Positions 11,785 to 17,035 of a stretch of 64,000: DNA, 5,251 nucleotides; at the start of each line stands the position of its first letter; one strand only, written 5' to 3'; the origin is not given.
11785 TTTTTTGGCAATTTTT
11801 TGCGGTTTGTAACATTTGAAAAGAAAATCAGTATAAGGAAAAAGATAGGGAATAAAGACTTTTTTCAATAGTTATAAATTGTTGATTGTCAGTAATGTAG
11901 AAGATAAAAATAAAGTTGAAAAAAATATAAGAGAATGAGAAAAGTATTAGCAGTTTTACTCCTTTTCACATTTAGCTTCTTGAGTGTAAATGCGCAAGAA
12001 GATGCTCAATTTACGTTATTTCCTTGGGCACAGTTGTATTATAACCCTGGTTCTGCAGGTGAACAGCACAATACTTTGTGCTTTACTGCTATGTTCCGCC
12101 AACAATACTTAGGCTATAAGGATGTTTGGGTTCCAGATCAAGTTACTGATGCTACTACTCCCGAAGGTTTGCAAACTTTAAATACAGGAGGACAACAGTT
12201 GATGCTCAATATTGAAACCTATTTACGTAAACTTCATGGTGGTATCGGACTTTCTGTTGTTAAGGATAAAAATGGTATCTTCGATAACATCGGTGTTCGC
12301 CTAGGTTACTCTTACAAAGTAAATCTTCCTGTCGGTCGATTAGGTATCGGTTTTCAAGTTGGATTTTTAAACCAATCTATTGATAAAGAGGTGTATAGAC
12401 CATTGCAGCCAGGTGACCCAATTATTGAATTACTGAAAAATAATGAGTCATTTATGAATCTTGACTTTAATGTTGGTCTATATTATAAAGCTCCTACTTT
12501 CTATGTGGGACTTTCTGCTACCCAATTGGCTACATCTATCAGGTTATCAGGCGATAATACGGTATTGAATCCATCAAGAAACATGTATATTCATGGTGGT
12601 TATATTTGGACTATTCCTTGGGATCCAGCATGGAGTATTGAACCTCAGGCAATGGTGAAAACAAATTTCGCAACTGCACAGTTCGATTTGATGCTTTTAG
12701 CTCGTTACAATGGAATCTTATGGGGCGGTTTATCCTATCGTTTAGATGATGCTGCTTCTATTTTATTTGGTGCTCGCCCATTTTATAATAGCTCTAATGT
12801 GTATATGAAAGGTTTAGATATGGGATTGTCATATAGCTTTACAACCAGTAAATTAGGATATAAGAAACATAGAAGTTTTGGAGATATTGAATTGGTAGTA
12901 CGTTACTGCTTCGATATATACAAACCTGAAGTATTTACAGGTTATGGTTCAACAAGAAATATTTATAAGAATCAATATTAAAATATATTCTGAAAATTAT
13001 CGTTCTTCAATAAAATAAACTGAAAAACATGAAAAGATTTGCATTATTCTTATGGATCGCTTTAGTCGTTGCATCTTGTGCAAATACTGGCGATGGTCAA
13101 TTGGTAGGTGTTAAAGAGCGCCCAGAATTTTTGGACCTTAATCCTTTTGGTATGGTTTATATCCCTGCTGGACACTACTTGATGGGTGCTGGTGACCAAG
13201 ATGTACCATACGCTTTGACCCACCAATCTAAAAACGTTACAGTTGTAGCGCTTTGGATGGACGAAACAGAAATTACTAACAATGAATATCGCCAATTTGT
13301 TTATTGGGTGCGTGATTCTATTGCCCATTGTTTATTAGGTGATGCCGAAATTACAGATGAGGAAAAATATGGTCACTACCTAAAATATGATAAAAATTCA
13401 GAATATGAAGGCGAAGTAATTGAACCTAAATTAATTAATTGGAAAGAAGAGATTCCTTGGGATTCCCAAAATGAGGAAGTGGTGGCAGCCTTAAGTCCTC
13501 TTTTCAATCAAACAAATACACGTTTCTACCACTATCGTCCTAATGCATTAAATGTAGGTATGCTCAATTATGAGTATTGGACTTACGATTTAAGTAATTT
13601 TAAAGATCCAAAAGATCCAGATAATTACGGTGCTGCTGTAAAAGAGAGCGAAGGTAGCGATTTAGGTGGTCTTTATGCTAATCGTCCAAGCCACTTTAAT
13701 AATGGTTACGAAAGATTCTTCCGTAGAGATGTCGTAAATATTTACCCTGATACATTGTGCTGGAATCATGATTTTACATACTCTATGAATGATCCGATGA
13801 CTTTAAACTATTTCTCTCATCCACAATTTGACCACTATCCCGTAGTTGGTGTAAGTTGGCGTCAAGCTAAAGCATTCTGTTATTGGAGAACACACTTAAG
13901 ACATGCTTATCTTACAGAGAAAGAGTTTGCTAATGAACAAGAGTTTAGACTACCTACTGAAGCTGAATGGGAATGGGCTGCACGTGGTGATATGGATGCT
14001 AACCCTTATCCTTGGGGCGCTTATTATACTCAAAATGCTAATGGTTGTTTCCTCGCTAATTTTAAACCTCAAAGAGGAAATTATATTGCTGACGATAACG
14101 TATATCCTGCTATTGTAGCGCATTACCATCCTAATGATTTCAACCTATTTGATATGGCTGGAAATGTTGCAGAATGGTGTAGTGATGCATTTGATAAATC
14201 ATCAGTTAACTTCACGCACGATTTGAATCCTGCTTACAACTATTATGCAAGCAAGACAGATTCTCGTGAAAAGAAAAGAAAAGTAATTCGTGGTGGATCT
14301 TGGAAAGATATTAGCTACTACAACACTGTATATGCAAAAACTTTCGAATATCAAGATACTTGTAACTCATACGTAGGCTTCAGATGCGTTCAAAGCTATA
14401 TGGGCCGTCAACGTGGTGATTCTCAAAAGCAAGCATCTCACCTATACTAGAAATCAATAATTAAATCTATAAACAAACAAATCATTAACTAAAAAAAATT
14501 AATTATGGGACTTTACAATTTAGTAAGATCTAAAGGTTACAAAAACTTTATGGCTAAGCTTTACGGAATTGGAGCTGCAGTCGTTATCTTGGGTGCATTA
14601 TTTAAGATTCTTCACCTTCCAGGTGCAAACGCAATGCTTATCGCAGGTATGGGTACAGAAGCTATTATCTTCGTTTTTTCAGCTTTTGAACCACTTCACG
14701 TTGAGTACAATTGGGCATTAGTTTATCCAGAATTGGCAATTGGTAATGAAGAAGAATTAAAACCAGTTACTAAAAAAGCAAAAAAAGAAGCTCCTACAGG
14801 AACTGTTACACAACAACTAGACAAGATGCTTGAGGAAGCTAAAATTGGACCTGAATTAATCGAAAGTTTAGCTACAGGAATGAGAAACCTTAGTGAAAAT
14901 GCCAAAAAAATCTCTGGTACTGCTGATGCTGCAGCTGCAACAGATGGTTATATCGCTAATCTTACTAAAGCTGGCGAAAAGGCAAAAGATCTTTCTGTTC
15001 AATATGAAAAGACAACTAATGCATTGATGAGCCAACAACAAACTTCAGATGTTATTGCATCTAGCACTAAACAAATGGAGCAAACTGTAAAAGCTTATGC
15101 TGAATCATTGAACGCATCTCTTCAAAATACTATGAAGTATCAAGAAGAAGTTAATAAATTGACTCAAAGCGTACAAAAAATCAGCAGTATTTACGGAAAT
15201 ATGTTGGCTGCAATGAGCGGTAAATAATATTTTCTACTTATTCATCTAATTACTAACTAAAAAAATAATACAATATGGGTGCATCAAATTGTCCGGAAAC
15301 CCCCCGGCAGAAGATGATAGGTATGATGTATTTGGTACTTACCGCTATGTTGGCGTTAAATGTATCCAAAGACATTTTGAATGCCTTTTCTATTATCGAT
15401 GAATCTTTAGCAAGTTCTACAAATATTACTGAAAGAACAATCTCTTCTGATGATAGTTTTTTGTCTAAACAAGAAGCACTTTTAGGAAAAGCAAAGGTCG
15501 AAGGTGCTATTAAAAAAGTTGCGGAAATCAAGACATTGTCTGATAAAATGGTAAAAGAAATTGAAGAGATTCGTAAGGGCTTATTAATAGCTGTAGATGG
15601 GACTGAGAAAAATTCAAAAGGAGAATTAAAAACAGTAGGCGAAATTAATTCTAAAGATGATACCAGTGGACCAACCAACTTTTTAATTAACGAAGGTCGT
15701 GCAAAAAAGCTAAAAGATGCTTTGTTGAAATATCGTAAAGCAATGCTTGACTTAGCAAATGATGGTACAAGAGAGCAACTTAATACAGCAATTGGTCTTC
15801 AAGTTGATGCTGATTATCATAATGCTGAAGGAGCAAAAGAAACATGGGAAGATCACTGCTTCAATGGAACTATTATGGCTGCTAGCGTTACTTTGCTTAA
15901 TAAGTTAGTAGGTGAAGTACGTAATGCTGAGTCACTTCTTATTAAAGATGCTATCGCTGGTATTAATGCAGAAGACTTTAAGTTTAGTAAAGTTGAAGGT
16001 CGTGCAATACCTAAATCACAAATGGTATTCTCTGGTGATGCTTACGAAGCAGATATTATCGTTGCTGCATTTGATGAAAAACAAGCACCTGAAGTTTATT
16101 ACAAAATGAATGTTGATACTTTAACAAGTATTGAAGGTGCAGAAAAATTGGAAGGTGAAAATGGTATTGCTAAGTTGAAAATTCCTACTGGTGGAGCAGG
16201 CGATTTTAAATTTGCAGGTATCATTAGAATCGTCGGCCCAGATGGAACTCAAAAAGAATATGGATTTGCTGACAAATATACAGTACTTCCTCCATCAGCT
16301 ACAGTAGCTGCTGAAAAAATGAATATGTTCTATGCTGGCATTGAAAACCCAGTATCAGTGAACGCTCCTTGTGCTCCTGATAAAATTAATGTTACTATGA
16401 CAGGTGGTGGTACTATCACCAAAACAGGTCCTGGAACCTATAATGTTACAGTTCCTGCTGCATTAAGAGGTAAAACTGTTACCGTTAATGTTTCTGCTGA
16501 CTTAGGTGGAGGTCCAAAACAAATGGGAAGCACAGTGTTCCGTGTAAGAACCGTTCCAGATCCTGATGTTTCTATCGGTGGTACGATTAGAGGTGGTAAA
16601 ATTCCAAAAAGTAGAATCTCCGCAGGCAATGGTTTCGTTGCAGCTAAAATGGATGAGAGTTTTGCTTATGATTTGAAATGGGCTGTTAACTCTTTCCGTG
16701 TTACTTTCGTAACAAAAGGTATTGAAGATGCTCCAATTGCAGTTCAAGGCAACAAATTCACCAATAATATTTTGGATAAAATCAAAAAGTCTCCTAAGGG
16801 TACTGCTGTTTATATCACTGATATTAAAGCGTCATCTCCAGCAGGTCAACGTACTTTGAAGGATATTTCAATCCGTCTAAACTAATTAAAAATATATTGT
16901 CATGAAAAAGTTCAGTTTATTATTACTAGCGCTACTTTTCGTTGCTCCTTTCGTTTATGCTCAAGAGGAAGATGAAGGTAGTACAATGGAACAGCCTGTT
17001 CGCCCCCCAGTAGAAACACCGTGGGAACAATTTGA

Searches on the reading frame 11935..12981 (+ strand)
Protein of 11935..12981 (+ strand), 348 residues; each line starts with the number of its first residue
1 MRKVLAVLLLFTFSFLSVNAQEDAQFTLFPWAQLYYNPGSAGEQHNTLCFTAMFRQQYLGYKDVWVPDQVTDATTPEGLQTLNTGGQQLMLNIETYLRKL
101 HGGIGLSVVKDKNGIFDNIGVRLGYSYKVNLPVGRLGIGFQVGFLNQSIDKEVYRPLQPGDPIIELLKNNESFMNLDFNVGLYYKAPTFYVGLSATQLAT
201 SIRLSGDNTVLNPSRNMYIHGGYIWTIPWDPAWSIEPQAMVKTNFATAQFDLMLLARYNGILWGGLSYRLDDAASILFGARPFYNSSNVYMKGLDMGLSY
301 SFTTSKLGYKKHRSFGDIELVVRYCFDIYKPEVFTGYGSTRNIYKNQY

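Call 64: search_protein_families(library=pfam, proteins=[window:11935-12981:+], max_evalue=0.00001)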
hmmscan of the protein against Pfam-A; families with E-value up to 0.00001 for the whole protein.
window:11935-12981:+ (348 aa): 1 family
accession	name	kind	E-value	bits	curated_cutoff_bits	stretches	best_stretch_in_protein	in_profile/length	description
PF11751.14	PorP_SprF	-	1.1e-48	166.7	22.3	1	19-324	2-273/273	Type IX secretion system membrane protein PorP/SprF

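Call 68: search_protein_families(library=ncbifam, proteins=[window:11935-12981:+], max_evalue=0.00001)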
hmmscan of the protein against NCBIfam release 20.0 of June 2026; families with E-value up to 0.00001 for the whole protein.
window:11935-12981:+ (348 aa): 1 family
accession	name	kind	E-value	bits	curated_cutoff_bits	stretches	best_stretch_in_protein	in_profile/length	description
TIGR03519.1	T9SS_PorP_fam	subfamily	2.9e-51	174.7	90.55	1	1-324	1-290/292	PorP/SprF family type IX secretion system membrane protein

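Call 93: find_related_loci(query=window:11935-12981:+, collection=metagenome_contigs, flank=1200)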
Query window:11935-12981:+ (348 aa) in metagenome_contigs; peptide patterns used: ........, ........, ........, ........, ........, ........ (x = any residue, [..] = any of these).
100 stretches matched a pattern; 37 encode a relative of the query (tblastn E <= 1e-3); 37 distinct loci.
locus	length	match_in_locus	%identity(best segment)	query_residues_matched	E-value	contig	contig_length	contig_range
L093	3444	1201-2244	100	1-348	0e+0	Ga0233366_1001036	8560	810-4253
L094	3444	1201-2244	100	1-348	0e+0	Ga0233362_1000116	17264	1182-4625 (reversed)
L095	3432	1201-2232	53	1-348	6e-125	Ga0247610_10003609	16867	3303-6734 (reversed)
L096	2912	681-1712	53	1-348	1e-126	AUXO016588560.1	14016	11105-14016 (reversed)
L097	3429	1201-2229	54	1-348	2e-121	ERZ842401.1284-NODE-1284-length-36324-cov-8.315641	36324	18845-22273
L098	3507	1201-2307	51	2-348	5e-121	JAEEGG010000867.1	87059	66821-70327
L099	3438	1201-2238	52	1-348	4e-121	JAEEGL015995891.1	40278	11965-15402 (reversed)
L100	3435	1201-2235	52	1-348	1e-120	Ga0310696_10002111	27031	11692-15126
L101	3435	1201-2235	51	1-348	9e-121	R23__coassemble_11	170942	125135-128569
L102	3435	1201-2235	51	1-348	1e-120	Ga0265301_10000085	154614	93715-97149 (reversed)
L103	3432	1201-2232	51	3-348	2e-120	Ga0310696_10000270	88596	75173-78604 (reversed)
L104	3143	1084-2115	51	3-348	7e-124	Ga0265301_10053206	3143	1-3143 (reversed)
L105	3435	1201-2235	50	1-348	1e-119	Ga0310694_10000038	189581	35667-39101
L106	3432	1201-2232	51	1-348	2e-119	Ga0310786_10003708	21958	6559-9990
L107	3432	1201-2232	51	1-348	4e-119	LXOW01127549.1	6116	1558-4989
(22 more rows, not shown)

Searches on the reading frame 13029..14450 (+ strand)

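Call 64: search_protein_families(library=pfam, proteins=[window:13029-14450:+], max_evalue=0.00001)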
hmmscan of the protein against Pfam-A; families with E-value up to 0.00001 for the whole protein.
window:13029-14450:+ (473 aa): 1 family
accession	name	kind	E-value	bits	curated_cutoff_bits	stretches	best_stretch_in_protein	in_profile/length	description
PF03781.23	FGE-sulfatase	-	7.4e-46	157.3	23.3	2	261-454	82-254/255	Sulfatase-modifying factor enzyme 1-like domain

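Call 68: search_protein_families(library=ncbifam, proteins=[window:13029-14450:+], max_evalue=0.00001)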
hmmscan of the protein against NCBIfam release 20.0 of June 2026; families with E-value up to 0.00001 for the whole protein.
window:13029-14450:+ (473 aa): 7 families
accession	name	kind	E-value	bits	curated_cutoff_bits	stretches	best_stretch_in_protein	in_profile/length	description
TIGR03525.2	GldK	equivalog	1.1e-154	515.7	350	1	10-458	3-408/408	T9SS ring complex lipoprotein PorK/GldK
TIGR03524.1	GldJ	equivalog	1.6e-41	142.6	458.2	3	294-400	252-377/559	gliding motility lipoprotein GldJ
TIGR03530.1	GldJ_short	equivalog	4.7e-40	137.7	382.9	2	236-459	128-394/396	gliding motility lipoprotein GldJ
NF041186.1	SenA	equivalog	8.4e-13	48.4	420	1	269-454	270-381/382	selenoneine synthase SenA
NF051459.1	pyoverdine_PvdO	equivalog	1.2e-11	44.2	500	1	265-455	113-278/280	dihydropyoverdine dehydrogenase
TIGR02171.1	Fb_sc_TIGR02171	subfamily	9.1e-11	40.5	544.35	1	302-454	155-280/912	TIGR02171 family lipoprotein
TIGR03440.2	egtB_TIGR03440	equivalog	1.9e-09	37.1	360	0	269-453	273-412/413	ergothioneine biosynthesis protein EgtB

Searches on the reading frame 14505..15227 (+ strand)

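Call 64: search_protein_families(library=pfam, proteins=[window:14505-15227:+], max_evalue=0.00001)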
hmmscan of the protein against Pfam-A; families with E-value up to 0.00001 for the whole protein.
window:14505-15227:+ (240 aa): 1 family
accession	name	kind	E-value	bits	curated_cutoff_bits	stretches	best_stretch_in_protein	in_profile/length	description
PF22827.1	GldL_N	-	7.2e-29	100.2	24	1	19-78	1-60/62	GldL N-terminal domain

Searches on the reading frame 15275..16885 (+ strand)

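Call 64: search_protein_families(library=pfam, proteins=[window:15275-16885:+], max_evalue=0.00001)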
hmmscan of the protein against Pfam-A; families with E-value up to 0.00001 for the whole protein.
window:15275-16885:+ (536 aa): 4 families
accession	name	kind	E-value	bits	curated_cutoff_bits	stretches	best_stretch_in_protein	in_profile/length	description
PF12081.13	GldM_1st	-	5e-25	89.1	25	1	33-226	1-191/194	GldM N-terminal domain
PF21602.3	GldM_3rd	-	8.1e-22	77.7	25.2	1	341-425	1-82/82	GldM third domain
PF21601.3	GldM_2nd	-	9.3e-19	68.2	24.4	1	232-338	2-97/98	GldM second domain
PF12080.14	GldM_4th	-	3.3e-12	47.5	24.6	1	428-529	1-105/114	GldM C-terminal domain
